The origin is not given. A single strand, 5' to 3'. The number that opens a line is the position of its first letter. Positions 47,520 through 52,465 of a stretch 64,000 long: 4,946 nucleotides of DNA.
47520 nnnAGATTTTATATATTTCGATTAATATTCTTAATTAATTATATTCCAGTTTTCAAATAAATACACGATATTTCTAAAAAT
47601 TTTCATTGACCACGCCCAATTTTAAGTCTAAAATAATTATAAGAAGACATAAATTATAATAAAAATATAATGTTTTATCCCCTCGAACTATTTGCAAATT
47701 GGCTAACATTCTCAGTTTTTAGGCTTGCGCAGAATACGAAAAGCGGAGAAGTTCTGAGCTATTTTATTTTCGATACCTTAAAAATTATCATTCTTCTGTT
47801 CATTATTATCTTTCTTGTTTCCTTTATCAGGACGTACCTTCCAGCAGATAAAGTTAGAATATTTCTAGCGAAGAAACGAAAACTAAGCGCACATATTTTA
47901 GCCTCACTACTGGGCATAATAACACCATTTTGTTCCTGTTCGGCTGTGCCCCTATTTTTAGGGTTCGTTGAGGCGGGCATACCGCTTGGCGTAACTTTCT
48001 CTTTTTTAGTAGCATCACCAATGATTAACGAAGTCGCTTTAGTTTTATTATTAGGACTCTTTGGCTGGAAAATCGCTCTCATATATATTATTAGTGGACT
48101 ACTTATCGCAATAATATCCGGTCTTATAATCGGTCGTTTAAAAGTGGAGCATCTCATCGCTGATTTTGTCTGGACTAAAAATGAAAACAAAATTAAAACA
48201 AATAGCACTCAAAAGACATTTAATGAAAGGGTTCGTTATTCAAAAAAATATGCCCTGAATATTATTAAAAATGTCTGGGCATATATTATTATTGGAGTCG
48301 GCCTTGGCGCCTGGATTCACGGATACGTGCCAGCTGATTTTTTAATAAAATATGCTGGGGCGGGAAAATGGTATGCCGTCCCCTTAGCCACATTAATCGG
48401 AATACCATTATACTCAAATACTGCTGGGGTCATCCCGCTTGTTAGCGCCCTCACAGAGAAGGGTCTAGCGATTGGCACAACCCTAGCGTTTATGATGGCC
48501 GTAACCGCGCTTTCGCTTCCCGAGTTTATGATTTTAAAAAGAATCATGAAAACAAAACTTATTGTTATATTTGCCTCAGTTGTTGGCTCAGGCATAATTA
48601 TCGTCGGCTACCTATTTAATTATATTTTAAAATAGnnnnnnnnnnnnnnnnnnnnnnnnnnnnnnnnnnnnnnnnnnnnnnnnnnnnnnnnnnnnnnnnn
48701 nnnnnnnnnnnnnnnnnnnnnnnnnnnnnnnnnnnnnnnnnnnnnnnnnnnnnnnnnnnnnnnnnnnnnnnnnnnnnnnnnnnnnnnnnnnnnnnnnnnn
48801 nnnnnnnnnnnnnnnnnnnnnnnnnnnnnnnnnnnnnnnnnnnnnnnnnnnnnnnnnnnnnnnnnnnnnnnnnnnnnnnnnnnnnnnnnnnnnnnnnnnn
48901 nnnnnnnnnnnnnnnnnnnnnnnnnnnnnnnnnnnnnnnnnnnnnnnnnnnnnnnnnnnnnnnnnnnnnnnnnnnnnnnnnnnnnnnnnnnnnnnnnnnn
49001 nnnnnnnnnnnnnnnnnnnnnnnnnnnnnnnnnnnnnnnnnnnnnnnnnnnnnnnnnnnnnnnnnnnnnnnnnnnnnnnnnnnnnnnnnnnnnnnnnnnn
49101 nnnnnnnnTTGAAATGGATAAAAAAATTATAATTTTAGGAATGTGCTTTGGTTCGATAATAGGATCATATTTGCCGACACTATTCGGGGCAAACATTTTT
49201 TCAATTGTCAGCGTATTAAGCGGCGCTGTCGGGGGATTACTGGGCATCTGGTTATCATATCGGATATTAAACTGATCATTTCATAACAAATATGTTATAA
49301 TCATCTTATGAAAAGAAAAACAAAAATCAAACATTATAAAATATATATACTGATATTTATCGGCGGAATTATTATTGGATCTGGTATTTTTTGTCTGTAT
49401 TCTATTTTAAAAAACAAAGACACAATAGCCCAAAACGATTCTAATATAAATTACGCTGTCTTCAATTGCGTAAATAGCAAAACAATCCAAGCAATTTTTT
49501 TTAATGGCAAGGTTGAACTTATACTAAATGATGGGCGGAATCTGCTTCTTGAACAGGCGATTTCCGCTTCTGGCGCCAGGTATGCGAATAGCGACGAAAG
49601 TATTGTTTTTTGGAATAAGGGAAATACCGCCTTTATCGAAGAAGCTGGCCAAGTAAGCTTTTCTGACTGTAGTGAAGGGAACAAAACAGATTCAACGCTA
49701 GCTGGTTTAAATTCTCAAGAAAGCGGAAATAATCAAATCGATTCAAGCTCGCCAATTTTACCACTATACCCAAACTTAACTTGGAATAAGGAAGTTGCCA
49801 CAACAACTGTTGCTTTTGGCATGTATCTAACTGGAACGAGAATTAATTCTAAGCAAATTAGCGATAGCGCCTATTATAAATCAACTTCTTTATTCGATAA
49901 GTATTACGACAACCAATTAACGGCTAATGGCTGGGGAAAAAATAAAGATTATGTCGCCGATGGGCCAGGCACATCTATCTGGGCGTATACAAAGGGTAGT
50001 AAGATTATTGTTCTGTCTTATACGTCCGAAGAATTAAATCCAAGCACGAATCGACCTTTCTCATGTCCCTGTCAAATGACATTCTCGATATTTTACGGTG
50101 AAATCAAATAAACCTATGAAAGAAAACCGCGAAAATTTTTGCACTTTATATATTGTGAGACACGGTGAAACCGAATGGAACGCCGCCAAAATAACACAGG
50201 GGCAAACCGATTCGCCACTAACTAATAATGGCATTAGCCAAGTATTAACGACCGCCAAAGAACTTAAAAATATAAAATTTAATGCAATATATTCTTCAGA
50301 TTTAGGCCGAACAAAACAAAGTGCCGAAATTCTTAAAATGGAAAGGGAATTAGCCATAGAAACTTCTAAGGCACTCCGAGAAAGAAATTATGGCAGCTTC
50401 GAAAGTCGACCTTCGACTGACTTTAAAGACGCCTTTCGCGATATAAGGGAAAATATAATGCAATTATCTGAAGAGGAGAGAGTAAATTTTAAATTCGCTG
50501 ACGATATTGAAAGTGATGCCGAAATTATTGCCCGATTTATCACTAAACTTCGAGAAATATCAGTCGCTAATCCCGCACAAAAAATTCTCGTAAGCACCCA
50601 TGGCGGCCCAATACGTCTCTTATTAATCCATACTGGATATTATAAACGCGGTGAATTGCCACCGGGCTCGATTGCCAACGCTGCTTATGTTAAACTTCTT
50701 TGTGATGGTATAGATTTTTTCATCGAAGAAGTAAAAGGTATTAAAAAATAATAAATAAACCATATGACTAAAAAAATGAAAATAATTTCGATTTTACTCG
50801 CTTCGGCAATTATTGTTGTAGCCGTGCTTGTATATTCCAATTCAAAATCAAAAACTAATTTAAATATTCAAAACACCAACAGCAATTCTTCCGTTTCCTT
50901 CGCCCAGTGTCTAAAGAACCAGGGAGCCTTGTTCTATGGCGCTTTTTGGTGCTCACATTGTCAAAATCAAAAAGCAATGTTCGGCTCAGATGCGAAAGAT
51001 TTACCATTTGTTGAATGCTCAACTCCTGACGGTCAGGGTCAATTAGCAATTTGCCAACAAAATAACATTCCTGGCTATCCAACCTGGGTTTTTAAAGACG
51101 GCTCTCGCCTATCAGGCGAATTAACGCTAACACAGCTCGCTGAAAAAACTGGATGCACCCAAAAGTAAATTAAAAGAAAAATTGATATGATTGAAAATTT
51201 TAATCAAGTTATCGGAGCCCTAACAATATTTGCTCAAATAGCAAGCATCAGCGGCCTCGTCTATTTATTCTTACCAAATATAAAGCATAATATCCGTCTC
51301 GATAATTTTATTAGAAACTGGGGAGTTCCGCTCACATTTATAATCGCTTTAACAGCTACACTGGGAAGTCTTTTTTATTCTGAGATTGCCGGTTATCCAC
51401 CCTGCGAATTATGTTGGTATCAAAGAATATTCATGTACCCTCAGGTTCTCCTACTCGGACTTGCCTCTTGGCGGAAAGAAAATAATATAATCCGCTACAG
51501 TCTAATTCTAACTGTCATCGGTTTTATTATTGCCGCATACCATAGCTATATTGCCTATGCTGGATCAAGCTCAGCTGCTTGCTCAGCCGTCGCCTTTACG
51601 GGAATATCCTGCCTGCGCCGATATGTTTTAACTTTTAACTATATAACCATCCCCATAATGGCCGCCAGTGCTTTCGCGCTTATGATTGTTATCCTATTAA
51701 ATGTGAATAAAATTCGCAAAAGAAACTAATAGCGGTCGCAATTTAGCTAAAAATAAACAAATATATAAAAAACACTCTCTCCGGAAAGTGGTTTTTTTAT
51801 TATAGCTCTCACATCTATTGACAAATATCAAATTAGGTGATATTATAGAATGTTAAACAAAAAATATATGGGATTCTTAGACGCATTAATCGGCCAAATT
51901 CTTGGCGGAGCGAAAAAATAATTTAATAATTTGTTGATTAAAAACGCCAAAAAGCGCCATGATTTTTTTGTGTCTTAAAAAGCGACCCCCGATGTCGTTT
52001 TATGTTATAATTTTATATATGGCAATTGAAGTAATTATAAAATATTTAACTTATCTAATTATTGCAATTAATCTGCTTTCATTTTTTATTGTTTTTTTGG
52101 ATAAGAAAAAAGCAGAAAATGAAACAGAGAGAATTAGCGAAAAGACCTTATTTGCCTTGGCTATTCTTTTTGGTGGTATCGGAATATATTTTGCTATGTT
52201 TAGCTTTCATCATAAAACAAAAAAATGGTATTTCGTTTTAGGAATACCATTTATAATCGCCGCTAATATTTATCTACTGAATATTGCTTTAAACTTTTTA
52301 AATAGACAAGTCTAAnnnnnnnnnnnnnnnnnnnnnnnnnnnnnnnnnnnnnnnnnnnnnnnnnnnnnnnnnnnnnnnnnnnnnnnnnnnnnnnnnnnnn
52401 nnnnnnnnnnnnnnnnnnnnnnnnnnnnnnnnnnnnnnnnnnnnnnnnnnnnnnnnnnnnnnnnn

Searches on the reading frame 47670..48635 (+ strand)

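Call 43: search_protein_families(library=pfam, proteins=[window:47670-48635:+], max_evalue=0.001)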
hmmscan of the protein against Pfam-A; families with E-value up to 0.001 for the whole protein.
window:47670-48635:+ (321 aa): 1 family
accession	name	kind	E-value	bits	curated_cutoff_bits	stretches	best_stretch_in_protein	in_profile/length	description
PF03773.19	ArsP_1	-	1.7e-78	264.2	32.3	1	26-318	3-294/294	Predicted permease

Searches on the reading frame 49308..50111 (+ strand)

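Call 43: search_protein_families(library=pfam, proteins=[window:49308-50111:+], max_evalue=0.001)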
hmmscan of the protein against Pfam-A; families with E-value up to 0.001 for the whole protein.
window:49308-50111:+ (267 aa): 1 family
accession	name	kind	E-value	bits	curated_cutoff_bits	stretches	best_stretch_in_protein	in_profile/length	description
PF09864.15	MliC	-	7.2e-14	52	22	1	52-115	1-63/67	Membrane-bound lysozyme-inhibitor of c-type lysozyme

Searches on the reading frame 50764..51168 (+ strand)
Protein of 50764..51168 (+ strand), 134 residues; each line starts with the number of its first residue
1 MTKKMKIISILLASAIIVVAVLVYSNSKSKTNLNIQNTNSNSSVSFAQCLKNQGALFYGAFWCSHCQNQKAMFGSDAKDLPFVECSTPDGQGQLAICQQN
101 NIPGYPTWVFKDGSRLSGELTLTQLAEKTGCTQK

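Call 43: search_protein_families(library=pfam, proteins=[window:50764-51168:+], max_evalue=0.001)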
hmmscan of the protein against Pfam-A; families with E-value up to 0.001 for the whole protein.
window:50764-51168:+ (134 aa): 1 family
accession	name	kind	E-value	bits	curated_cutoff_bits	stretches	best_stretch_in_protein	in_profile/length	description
PF00085.26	Thioredoxin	-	4.9e-05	23.7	23.5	1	58-118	25-90/103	Thioredoxin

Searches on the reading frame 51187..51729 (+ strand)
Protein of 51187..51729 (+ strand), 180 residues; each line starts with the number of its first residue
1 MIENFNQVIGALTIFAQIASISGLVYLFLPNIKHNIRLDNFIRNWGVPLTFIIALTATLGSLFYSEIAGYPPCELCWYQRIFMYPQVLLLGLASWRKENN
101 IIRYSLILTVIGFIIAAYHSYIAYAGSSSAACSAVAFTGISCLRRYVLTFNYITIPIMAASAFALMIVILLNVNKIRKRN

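Call 43: search_protein_families(library=pfam, proteins=[window:51187-51729:+], max_evalue=0.001)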
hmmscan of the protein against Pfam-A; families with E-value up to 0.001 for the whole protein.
window:51187-51729:+ (180 aa): 1 family
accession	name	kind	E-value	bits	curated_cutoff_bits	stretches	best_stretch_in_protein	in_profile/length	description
PF02600.21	DsbB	-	2e-12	48.2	22.1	1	48-171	6-146/148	Disulfide bond formation protein DsbB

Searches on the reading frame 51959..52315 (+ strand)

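Call 43: search_protein_families(library=pfam, proteins=[window:51959-52315:+], max_evalue=0.001)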
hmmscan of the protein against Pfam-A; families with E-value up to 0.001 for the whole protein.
window:51959-52315:+ (118 aa): 2 families
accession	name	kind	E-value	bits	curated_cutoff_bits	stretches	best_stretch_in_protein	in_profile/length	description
PF06961.18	DUF1294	-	2.5e-21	76.1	25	1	38-92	1-55/55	Protein of unknown function (DUF1294)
PF05251.17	Ost5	-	0.001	19.8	27.4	1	29-83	14-69/73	Oligosaccharyltransferase subunit 5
